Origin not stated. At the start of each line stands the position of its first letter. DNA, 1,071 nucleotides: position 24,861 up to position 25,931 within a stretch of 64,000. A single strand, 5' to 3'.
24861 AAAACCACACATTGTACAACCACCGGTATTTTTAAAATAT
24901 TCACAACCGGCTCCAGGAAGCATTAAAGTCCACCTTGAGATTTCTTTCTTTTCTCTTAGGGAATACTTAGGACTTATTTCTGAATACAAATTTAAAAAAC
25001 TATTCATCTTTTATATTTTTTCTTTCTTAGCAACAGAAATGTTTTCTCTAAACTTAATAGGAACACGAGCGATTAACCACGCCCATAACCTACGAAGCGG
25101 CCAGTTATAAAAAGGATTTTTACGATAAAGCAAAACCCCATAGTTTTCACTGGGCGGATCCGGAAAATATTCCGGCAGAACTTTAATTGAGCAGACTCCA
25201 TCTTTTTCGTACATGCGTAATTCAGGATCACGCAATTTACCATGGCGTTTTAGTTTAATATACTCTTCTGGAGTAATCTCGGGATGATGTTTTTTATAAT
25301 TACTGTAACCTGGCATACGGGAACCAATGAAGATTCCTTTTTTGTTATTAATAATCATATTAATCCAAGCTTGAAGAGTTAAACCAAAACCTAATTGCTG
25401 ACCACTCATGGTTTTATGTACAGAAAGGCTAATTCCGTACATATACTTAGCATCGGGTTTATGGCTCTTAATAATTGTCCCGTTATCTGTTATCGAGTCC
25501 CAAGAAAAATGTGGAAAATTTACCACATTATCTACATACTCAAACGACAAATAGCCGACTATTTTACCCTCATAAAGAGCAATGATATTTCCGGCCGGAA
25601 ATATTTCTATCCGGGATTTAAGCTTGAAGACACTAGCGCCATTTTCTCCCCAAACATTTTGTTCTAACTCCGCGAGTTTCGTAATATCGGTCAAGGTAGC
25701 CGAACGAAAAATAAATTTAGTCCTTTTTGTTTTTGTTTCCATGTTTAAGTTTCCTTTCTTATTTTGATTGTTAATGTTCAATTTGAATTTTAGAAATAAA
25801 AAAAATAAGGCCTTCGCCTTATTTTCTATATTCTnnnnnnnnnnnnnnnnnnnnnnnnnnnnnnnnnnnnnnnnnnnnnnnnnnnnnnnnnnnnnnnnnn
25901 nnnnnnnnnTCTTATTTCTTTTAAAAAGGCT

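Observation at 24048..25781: Gene pair resembling a split, reordered Elp3: GNAT-domain protein immediately upstream of a YhcC/TIGR01212-like radical SAM protein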

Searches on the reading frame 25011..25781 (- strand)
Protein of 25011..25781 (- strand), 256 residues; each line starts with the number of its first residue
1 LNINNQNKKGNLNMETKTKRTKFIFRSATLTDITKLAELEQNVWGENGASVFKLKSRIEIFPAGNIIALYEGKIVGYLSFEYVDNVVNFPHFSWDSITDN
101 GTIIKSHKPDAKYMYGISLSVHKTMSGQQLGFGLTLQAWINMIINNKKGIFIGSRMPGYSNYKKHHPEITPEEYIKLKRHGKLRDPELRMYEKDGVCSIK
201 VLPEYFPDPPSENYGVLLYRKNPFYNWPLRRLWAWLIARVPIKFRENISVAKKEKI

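Call 3: search_protein_families(library=pfam, proteins=[window:25011-25781:-], max_evalue=1)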
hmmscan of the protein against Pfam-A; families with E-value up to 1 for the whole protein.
window:25011-25781:- (256 aa): 1 family
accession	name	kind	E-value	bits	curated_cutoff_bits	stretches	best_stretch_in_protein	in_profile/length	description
PF00583.31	Acetyltransf_1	-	0.037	14.7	20.7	1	59-133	26-79/116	Acetyltransferase (GNAT) family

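Call 4: search_protein_families(library=ncbifam, proteins=[window:25011-25781:-], max_evalue=1)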
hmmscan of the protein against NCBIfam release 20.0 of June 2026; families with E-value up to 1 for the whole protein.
window:25011-25781:- (256 aa): 0 families

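Call 8: search_solved_structures(query=window:25011-25742:-, max_evalue=10, show_alignments=2)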
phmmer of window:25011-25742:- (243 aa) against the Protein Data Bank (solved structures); distinct sequences matched with E-value up to 10: 5.
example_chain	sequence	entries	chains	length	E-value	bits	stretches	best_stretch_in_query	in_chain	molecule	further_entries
7ucl_A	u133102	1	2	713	4.4e-06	29.3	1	12-203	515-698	Polyketide synthase-related protein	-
7uci_A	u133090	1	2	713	4.4e-06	29.3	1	12-203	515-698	Polyketide synthase-related protein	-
2ree_A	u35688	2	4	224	0.00028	23.4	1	12-205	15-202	CurA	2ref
4q8r_A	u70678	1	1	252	0.35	13.3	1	49-101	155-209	Phosphate ABC transporter, phosphate-binding protein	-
4gd5_A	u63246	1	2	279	0.43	13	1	49-101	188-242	Phosphate ABC transporter, phosphate-binding protein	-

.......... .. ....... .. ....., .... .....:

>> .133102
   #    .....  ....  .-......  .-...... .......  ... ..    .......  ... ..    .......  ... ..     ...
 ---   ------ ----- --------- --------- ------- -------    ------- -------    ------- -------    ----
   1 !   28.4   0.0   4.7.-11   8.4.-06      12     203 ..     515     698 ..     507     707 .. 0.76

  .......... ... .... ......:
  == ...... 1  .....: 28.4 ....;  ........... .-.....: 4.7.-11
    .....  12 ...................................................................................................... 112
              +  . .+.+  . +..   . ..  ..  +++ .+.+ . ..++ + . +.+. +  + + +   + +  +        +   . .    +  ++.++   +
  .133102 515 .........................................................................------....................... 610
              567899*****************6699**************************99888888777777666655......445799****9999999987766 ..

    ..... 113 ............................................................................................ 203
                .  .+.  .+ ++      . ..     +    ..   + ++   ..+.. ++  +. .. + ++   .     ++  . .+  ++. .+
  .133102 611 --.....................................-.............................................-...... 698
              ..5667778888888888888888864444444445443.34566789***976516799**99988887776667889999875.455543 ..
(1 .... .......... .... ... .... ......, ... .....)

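Call 10: find_homologous_proteins(query=window:25011-25742:-)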
Query window:25011-25742:- (243 aa): 30 proteins with E <= 0.001 among 150 candidates.
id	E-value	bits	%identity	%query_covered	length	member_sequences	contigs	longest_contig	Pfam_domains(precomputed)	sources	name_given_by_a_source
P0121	3.0e-145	500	88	100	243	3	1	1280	-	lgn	-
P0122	9.9e-135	466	82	99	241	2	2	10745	-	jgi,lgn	-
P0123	1.9e-129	448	80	99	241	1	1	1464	-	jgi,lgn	jgi:hypothetical protein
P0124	2.1e-126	438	78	99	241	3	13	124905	-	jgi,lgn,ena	-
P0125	5.1e-126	437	77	99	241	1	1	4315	-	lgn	-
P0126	1.9e-124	432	76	98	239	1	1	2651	-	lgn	-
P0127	4.4e-120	418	73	99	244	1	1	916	-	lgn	-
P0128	2.4e-115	402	70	99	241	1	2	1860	-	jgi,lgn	-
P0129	3.2e-110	385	70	98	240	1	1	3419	-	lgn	-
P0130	9.5e-102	358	62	100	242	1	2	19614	-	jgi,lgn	-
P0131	2.5e-94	333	57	99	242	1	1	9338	-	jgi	jgi:hypothetical protein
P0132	6.3e-92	325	57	99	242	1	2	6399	-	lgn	-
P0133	2.2e-91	324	58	97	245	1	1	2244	-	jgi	jgi:hypothetical protein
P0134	1.8e-89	317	59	93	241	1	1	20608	-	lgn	-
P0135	2.0e-89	317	60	98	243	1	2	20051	-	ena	-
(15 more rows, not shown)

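Call 36: predict_structure(alignment_id=A2)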
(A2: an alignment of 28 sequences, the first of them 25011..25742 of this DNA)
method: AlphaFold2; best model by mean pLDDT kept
length: 243 residues; sequences in the alignment: 28
mean_pLDDT: 90.6   pTM: 0.86
mean pLDDT of the five models: 90.6, 90.0, 89.8, 89.6, 88.8
residues with pLDDT >= 90: 187; 70-90: 33; 50-70: 18; < 50: 5
segments of 3 or more residues with pLDDT < 50: 1-5
pLDDT, mean of each block of 10 residues (from residue 1): 57 98 97 95 98 97 98 88 92 97 95 88 94 96 96 97 95 92 91 87 94 93 83 64 68
secondary structure, 60 per line:
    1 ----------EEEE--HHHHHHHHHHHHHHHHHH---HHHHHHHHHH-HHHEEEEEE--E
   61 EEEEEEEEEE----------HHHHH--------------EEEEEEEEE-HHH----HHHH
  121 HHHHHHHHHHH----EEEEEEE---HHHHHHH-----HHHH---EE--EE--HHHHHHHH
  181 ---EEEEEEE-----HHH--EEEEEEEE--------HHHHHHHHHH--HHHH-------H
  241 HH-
elements in order: E11-14 H17-34 H38-47 E52-57 E60-70 H81-85 E100-108 H117-131 E136-142 H146-152 H158-161 H173-180 E184-190 E201-208 H217-226 H229-232

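Call 41: fold_search(model_id=the predicted structure, library=pdb)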
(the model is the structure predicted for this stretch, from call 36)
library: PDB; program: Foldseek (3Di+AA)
matches with E <= 10: 1265; with E <= 0.001: 598
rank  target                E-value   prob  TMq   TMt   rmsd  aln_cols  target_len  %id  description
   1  7uci_B                4.4e-15  1.00  0.68  0.26   2.7       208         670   20  SxtA Methyltransferase and decarboxylase didomain in complex with Mn2+ and SAH (released 2022-06-01)
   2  2ref_A                6.3e-15  1.00  0.71  0.84   2.6       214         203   22  Crystal structure of the loading GNATL domain of CurA from Lyngbya majuscula soaked with malonyl-CoA (released 2007-11-20)
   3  2ree_A                1.5e-14  1.00  0.69  0.83   2.6       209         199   23  Crystal structure of the loading GNATL domain of CurA from Lyngbya majuscula (released 2007-11-20)
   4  7uci_A                4.9e-14  1.00  0.71  0.26   2.3       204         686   20  SxtA Methyltransferase and decarboxylase didomain in complex with Mn2+ and SAH (released 2022-06-01)
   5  6mfc_A                5.5e-13  1.00  0.70  0.86   2.6       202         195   21  GphF GNAT-like decarboxylase (released 2019-09-18)
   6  1l0c                  2.7e-09  1.00  0.52  0.74   5.4       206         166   11  Investigation of the Roles of Catalytic Residues in Serotonin N-Acetyltransferase (released 2002-06-19)
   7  6ag5                  5.7e-09  1.00  0.53  0.79   4.8       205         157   16  Crystal structure of Ard1 N-terminal acetyltransferase E88H/H127E mutant from Sulfolobus solfataricus (released 2019-08-14)
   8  5c88_A                6.4e-09  1.00  0.53  0.80   4.8       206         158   16  Crystal structure of Ard1 N-terminal acetyltransferase from Sulfolobus solfataricus in monoclinic form (released 2016-01-13)
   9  1cjw                  9.9e-09  1.00  0.52  0.73   5.5       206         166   12  SEROTONIN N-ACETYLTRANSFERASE COMPLEXED WITH A BISUBSTRATE ANALOG (released 1999-05-06)
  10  6ag4                  1.1e-08  1.00  0.53  0.79   4.2       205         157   16  Crystal structure of Ard1 N-terminal acetyltransferase H88A/E127A mutant from Sulfolobus solfataricus (released 2019-08-14)
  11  4pv6_F                1.1e-08  1.00  0.54  0.84   2.8       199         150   12  Crystal Structure Analysis of Ard1 from Thermoplasma volcanium (released 2015-01-21)
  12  4pv6_C                1.6e-08  1.00  0.54  0.83   2.8       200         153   13  Crystal Structure Analysis of Ard1 from Thermoplasma volcanium (released 2015-01-21)
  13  4pv6_I                1.7e-08  1.00  0.54  0.85   2.8       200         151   13  Crystal Structure Analysis of Ard1 from Thermoplasma volcanium (released 2015-01-21)
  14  4pv6_D                2.2e-08  1.00  0.54  0.87   2.8       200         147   12  Crystal Structure Analysis of Ard1 from Thermoplasma volcanium (released 2015-01-21)
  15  2x7b                  2.4e-08  1.00  0.52  0.79   3.9       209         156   14  Crystal structure of the N-terminal acetylase Ard1 from Sulfolobus solfataricus P2 (released 2010-07-21)
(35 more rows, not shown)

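Call 42: search_solved_structures(query=A2, max_evalue=0.01, show_alignments=5)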
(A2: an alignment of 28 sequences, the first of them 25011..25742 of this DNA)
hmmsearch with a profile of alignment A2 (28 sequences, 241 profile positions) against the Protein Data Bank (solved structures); distinct sequences matched with E-value up to 0.01: 9.
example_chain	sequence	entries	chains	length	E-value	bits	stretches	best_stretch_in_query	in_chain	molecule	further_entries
2ree_A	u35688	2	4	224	2e-14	56.6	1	5-205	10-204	CurA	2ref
7ucl_A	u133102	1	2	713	3.8e-14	55.7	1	5-204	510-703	Polyketide synthase-related protein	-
7uci_A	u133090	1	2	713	3.8e-14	55.7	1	5-204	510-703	Polyketide synthase-related protein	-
6mfc_B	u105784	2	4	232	1.4e-08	37.4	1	6-204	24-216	GphF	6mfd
6ag4_A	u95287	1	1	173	4.1e-05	26.1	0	4-64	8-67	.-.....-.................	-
4lx9_A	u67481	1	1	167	4.2e-05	26.1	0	4-64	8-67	ARCHAEAL AMINO-TERMINAL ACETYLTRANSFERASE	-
2x7b_A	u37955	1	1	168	4.3e-05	26.1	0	4-64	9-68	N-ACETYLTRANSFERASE SSO0209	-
4r3k_A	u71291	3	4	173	5e-05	25.9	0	4-64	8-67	Uncharacterized N-acetyltransferase SSO0209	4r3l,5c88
6ag5_A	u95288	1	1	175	6.3e-05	25.5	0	4-64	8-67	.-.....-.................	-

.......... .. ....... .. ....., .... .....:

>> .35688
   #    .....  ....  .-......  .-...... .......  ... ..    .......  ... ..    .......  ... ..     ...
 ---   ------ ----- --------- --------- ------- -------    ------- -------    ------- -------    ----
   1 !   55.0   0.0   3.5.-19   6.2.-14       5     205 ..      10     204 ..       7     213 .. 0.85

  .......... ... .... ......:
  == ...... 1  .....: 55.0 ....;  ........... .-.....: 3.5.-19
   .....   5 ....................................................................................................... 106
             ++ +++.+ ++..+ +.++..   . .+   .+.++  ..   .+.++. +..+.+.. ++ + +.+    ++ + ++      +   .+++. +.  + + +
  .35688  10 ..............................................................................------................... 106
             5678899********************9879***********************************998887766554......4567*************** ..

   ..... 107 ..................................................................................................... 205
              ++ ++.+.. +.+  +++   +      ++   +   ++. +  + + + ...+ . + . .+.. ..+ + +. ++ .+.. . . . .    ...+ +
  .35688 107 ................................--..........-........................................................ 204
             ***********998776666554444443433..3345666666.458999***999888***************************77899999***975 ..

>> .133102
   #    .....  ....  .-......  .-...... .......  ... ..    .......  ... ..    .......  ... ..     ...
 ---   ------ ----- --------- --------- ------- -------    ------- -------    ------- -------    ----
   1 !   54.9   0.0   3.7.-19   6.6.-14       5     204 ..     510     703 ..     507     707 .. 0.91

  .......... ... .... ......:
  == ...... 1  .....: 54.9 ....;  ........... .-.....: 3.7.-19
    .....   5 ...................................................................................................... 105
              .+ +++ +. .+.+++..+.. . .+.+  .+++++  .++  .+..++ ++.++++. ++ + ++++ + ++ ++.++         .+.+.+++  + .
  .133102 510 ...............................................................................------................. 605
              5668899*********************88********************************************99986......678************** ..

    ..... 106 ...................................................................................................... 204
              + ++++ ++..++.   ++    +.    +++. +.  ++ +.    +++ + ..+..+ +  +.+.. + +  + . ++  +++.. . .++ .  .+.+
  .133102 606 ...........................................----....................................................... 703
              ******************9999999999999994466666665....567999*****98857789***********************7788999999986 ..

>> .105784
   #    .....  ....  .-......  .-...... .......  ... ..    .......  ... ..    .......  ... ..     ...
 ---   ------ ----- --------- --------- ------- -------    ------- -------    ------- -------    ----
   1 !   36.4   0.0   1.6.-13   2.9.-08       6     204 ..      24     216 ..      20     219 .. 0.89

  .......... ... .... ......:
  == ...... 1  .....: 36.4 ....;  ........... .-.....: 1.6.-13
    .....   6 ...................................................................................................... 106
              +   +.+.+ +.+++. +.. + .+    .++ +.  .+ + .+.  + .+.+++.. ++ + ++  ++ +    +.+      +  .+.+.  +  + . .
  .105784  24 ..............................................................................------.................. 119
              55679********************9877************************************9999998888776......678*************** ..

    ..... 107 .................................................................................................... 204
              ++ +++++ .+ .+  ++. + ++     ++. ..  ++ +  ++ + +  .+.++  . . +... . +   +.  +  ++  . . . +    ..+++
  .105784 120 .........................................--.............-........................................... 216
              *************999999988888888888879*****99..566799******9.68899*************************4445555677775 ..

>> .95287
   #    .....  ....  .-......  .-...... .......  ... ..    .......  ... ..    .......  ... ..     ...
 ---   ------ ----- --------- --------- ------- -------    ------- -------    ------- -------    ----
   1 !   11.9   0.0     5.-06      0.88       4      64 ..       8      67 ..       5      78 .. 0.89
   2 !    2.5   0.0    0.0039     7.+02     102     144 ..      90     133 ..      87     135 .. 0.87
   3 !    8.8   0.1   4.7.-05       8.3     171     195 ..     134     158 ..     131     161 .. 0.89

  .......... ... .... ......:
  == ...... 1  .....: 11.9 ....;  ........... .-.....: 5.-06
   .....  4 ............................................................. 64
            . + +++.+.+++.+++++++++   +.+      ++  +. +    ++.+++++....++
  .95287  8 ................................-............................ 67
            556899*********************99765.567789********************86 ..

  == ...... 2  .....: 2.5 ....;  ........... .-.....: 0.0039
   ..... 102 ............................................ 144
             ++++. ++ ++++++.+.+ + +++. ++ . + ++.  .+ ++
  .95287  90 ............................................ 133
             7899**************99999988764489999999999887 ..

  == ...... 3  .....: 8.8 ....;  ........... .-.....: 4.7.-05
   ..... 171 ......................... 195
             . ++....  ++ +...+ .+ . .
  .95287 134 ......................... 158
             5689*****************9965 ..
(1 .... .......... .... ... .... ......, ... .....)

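Call 50: search_protein_representatives(alignment_id=A2)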
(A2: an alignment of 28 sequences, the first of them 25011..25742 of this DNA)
Query: 28 sequences, 241 profile positions. Proteins with E-value up to 0.001 (for the whole library): 2450; up to 1e-10: 1192; up to 1e-30: 181. The best 150 are listed.
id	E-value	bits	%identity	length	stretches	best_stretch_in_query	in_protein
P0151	1.9e-81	289.2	-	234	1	4-234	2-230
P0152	1.2e-75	270.2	-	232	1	6-225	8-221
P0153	1.5e-75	269.9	-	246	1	4-224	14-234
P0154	1.6e-75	269.8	-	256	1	13-227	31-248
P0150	1.4e-69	250.3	-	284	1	3-222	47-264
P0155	1.9e-68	246.7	-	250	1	6-218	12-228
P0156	1.9e-68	246.7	-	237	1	8-224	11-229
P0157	1.4e-66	240.5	-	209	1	4-213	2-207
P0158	1.8e-66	240.1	-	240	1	3-223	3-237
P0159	3.2e-65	236.1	-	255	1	3-217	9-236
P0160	1.7e-64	233.7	-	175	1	71-238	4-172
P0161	2.4e-64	233.2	-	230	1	4-222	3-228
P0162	3.5e-64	232.7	-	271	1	8-219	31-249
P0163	1.2e-63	230.9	-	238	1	7-206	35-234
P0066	2.1e-62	226.9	-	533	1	10-222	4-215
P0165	4.5e-62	225.8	-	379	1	5-223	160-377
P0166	5.5e-62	225.5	-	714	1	4-215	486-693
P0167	1.2e-61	224.4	-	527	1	5-212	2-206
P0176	1.3e-59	217.7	-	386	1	6-225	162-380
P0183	5.6e-57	209.1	-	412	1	9-215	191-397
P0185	2.3e-56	207.1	-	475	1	3-222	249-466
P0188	2.2e-55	203.9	-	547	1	7-214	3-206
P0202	1.3e-49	184.9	-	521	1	5-228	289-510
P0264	3.3e-38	147.6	-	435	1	5-223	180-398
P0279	2.0e-36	141.8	-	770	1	6-208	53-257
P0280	2.1e-36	141.7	-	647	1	16-211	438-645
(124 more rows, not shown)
